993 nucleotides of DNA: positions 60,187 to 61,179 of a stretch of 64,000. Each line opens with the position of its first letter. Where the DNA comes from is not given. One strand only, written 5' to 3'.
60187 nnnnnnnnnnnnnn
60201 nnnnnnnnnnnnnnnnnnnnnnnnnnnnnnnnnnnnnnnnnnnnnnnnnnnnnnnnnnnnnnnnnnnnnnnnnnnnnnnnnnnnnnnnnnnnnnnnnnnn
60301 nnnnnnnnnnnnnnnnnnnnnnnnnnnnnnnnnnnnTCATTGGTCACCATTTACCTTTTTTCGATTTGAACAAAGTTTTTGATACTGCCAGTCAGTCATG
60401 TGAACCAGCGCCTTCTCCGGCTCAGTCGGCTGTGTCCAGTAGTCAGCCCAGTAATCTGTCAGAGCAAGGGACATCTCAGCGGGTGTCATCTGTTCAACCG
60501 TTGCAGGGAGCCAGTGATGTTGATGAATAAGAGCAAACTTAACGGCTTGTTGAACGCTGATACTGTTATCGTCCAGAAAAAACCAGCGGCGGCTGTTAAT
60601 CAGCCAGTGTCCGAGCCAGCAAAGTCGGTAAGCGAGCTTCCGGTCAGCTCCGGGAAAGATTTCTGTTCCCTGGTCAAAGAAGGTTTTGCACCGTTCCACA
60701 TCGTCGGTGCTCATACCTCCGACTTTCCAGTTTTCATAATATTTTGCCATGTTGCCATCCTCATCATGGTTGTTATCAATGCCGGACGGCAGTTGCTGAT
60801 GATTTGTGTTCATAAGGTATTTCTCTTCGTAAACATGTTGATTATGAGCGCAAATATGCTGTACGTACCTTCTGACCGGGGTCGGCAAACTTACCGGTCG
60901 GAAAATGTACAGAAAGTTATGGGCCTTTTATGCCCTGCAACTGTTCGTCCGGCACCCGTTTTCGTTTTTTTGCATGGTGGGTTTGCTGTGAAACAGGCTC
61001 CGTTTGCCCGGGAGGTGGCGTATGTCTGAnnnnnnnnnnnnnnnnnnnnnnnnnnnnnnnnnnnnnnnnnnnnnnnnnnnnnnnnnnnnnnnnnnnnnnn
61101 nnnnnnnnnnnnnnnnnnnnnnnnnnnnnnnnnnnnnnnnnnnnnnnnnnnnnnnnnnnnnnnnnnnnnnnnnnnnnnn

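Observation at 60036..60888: Two overlapping opposite-strand ORFs of similar plausibility between parA and dnaB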

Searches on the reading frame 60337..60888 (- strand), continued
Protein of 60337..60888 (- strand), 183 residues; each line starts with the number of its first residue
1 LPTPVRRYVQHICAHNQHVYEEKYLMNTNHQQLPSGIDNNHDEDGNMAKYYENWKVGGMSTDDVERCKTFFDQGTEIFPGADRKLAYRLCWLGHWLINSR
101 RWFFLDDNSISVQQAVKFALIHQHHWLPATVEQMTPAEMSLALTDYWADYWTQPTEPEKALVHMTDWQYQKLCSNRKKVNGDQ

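Call 107: fold_search(model_id=the predicted structure, library=viral)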
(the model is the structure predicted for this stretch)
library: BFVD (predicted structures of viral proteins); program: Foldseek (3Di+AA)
matches with E <= 10: 217; with E <= 0.001: 0
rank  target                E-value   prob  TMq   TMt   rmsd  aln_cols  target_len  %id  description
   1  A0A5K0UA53            2.9e-01  0.33  0.26  0.09  17.1       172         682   12  GATA zinc finger domain-containing protein 4-like [Yasminevirus sp. GU-2018]
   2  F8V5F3                5.4e-01  0.14  0.20  0.22  15.8       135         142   11  Uncharacterized protein L268b [Acanthamoeba polyphaga mimivirus]
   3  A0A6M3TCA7            6.3e-01  0.28  0.28  0.28  16.3       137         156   12  (no name in the UniProt tables at hand)
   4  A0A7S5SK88            6.7e-01  0.21  0.22  0.17  20.2       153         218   14  (no name in the UniProt tables at hand)
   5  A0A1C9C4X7            7.0e-01  0.07  0.14  0.09  14.6       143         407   12  Putative glycosyltransferase [Heterosigma akashiwo virus 01]
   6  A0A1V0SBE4            9.6e-01  0.16  0.25  0.10  17.3       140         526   15  Ankyrin repeat protein [Catovirus CTV1]
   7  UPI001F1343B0         1.0e+00  0.14  0.21  0.26  15.7       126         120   15  (no name look-up for this kind of identifier)
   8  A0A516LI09            1.4e+00  0.14  0.23  0.15  10.1       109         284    9  (no name in the UniProt tables at hand)
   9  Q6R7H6                1.5e+00  0.04  0.16  0.15  16.9       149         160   14  Uncharacterized protein ORF48 [Ostreid herpesvirus 1 (isolate France)]
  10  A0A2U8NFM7            1.6e+00  0.11  0.24  0.10  14.4       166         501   11  (no name in the UniProt tables at hand)
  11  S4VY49                1.8e+00  0.10  0.22  0.11  16.3       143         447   12  DUF5848 domain-containing protein [Pandoravirus salinus]
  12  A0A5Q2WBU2            2.0e+00  0.08  0.21  0.08  15.5       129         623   17  (no name in the UniProt tables at hand)
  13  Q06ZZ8                2.2e+00  0.13  0.24  0.29   8.0        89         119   19  Uncharacterized protein [Nile crocodilepox virus (isolate Crocodylus niloticus/Zimbabwe/Ume/2001)]
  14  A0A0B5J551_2          2.2e+00  0.10  0.26  0.09   8.8       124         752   13  Ankyrin repeat protein [Pandoravirus inopinatum]
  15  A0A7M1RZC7            2.2e+00  0.07  0.18  0.22  17.3       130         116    8  Uncharacterized protein [uncultured phage cr127_1]
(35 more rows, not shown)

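Call 111: search_protein_families(library=padloc, proteins=[window:60337-60813:-], max_evalue=0.1)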
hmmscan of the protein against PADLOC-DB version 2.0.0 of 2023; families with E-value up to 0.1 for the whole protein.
window:60337-60813:- (158 aa): 0 families

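Call 112: search_protein_families(library=phrogs, proteins=[P0030, P0036, P0023], max_evalue=0.01)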
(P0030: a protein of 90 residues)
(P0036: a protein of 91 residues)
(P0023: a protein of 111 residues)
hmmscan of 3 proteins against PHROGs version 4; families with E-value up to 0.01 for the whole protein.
P0030 (90 aa): 1 family
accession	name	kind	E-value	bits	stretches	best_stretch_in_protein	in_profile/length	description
phrog_5286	-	unknown function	5.8e-09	37.4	1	21-80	40-101/144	-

P0036 (91 aa): 0 families

P0023 (111 aa): 0 families

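Call 113: search_dna_similar(query=P0030, collection=phages, mode=protein, max_evalue=0.001, max_rows=15)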
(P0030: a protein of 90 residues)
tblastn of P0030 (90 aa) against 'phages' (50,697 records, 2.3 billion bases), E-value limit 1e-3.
Records with a match: 6; places in all: 6; records where one place covers at least 80% of the query: 0.
Best place of each record, by identity: <60% 6.
By first word of the organism name: Escherichia 3; Shigella 3.
By host as written in the record: Escherichia coli 3; Shigella flexneri serotype 4av 2; Shigella dysenteriae 1.
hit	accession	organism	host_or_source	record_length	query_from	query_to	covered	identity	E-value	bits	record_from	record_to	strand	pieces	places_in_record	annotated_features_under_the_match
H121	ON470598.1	Escherichia phage vB_EcoS-569R4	Escherichia coli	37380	40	81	47%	40.5%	3e-5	45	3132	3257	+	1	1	hypothetical protein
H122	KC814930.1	Shigella phage SfIV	Shigella flexneri serotype 4av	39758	40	81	47%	40.5%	3e-5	45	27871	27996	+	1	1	hypothetical protein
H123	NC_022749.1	Shigella phage SfIV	Shigella flexneri serotype 4av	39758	40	81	47%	40.5%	3e-5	45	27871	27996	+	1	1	hypothetical protein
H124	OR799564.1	Shigella phage VIT_AJPSC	Shigella dysenteriae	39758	40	81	47%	40.5%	3e-5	45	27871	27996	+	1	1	none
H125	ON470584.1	Escherichia phage vB_EcoM-689R6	Escherichia coli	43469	40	81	47%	40.5%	3e-5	45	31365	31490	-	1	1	hypothetical protein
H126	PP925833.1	Escherichia phage Kati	Escherichia coli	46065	40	81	47%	40.5%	3e-5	45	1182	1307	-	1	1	hypothetical protein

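Call 114: search_dna_similar(query=window:60337-60813:-, collection=plasmids, mode=protein, max_evalue=0.001, max_rows=15)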
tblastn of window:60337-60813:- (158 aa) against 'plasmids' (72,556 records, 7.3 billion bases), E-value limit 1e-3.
No match.
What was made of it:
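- Tried and rejected: No match (call 114).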

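Call 115: get_annotated_region(hit=H123, flank=3000)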
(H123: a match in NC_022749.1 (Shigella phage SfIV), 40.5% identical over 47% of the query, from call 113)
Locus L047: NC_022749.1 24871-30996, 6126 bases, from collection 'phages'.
description: Shigella phage SfIV, complete genome.
organism: Shigella phage SfIV (NCBI taxid 1407493)
taxonomy: Viruses; Duplodnaviria; Heunggongvirae; Uroviricota; Caudoviricetes
host: Shigella flexneri serotype 4av; source: -; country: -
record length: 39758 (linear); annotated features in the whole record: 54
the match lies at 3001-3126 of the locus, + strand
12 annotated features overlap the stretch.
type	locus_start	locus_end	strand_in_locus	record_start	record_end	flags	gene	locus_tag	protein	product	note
CDS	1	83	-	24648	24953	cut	-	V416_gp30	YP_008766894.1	hypothetical protein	SfIVp30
CDS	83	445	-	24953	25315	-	-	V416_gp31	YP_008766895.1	protein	SfIVp31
CDS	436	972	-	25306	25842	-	-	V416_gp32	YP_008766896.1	deoxyribonucleoside 5' monophosphate phosphatase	SfIVp32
CDS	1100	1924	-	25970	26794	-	-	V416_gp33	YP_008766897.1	DUF2303 family protein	SfIVp33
CDS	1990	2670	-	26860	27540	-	-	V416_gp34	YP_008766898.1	hypothetical protein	SfIVp34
CDS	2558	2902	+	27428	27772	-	-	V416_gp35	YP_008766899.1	hypothetical protein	SfIVp35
CDS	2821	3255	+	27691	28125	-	-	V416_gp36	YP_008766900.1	hypothetical protein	SfIVp36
CDS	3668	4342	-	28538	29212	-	-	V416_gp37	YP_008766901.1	UmuD-like protein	SfIVp37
CDS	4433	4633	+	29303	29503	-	-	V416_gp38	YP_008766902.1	transcriptional repressor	SfIVp38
CDS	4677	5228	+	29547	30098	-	-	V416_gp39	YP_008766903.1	DNA binding transcriptional regulator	SfIVp39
CDS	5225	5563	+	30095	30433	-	-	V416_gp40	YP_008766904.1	hypothetical protein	SfIVp40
CDS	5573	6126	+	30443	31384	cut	-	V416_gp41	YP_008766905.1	primosomal protein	SfIVp41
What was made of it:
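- Closest known: phrog_5286. Same: The core motif is also found in SfIV gp36 (calls 113, 115).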

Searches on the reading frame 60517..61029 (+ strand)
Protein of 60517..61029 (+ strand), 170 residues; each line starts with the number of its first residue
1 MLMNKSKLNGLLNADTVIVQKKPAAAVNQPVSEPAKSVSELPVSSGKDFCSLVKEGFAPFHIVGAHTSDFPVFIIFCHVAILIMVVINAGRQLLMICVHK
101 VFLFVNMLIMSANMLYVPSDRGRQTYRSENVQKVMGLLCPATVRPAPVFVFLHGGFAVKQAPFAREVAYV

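Call 7: search_protein_families(library=pfam, proteins=[window:60517-61029:+], max_evalue=1)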
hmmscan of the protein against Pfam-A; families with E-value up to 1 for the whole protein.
window:60517-61029:+ (170 aa): 1 family
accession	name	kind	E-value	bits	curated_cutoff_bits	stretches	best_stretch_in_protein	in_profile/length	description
PF20931.2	Dicer_platform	-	0.098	12.9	26.5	1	100-149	7-56/127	Dicer, platform domain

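Call 8: search_protein_families(library=ncbifam, proteins=[window:60517-61029:+], max_evalue=1)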
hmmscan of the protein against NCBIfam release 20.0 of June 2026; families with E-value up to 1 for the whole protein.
window:60517-61029:+ (170 aa): 0 families

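Call 111: search_protein_families(library=padloc, proteins=[window:60517-61029:+], max_evalue=0.1)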
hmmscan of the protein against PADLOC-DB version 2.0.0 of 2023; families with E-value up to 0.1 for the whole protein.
window:60517-61029:+ (170 aa): 0 families

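Call 112: search_protein_families(library=phrogs, proteins=[window:60517-61029:+], max_evalue=0.01)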
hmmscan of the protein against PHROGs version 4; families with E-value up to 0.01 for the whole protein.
window:60517-61029:+ (170 aa): 0 families
